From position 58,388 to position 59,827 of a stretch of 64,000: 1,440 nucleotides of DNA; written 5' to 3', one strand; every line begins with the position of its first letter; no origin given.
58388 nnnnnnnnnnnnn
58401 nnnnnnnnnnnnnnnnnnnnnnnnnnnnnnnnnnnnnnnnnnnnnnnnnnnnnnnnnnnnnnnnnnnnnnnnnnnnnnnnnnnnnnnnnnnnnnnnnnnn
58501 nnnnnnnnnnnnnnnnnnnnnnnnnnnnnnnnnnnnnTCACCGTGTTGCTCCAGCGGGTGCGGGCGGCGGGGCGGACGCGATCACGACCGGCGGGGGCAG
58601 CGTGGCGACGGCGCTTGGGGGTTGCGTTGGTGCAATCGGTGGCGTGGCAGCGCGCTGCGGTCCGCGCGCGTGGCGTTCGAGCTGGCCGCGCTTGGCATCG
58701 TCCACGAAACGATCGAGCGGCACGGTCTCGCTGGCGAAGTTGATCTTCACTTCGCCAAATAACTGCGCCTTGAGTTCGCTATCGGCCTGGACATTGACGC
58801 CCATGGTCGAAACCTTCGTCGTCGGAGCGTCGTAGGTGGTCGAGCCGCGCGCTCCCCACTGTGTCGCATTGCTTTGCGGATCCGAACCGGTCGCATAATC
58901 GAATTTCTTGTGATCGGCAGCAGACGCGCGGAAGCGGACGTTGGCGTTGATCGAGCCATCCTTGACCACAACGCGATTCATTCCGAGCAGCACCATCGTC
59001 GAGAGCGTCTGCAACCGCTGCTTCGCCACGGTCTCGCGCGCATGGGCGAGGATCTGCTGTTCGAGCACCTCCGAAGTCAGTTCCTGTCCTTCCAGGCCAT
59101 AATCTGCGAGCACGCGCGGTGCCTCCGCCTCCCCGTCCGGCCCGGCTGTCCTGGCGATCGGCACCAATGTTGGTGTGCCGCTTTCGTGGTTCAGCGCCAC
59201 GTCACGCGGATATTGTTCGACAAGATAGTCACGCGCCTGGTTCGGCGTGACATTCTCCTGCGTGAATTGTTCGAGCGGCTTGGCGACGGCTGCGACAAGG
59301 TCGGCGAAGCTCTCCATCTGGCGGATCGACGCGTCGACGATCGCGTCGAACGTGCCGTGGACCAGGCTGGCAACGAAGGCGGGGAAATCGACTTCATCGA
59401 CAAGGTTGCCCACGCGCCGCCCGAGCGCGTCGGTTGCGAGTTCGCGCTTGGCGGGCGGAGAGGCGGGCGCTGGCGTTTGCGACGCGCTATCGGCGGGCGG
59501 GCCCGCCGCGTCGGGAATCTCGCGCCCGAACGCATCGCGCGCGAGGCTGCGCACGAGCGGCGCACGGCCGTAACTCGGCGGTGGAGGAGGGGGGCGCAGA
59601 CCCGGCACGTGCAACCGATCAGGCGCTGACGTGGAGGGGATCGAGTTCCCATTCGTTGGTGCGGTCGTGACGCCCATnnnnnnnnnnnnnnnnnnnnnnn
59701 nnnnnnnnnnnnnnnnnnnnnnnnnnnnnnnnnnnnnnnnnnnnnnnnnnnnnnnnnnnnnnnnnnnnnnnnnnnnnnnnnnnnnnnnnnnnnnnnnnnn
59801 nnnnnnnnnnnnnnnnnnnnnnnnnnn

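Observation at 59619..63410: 1263-aa protein stacking three different cell-wall/peptide hydrolase domains behind a glycine-zipper region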

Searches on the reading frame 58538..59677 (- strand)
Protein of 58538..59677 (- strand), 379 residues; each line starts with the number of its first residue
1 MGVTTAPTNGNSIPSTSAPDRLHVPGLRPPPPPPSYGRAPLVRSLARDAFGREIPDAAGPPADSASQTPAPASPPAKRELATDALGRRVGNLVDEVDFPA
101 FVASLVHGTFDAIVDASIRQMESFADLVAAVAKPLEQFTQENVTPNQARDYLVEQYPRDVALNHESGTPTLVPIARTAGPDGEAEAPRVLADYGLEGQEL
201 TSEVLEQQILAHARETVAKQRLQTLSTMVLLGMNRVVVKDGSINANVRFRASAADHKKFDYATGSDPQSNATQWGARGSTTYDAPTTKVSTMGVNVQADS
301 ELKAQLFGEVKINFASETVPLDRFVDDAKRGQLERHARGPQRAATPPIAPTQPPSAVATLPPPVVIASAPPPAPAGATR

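Call 7: search_protein_families(library=pfam, proteins=[window:58538-59677:-], max_evalue=0.01)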
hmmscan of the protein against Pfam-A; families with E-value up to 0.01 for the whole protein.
window:58538-59677:- (379 aa): 0 families

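Call 10: search_protein_families(library=padloc, proteins=[window:58538-59677:-], max_evalue=0.01)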
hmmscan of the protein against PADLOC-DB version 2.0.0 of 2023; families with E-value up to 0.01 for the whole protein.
window:58538-59677:- (379 aa): 0 families

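Call 11: search_protein_families(library=ncbifam, proteins=[window:58538-59677:-], max_evalue=0.01)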
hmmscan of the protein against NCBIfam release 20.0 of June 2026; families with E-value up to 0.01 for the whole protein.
window:58538-59677:- (379 aa): 0 families

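Call 21: search_protein_families(library=phrogs, proteins=[window:58538-59677:-], max_evalue=0.01)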
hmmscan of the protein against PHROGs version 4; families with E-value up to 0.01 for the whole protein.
window:58538-59677:- (379 aa): 0 families
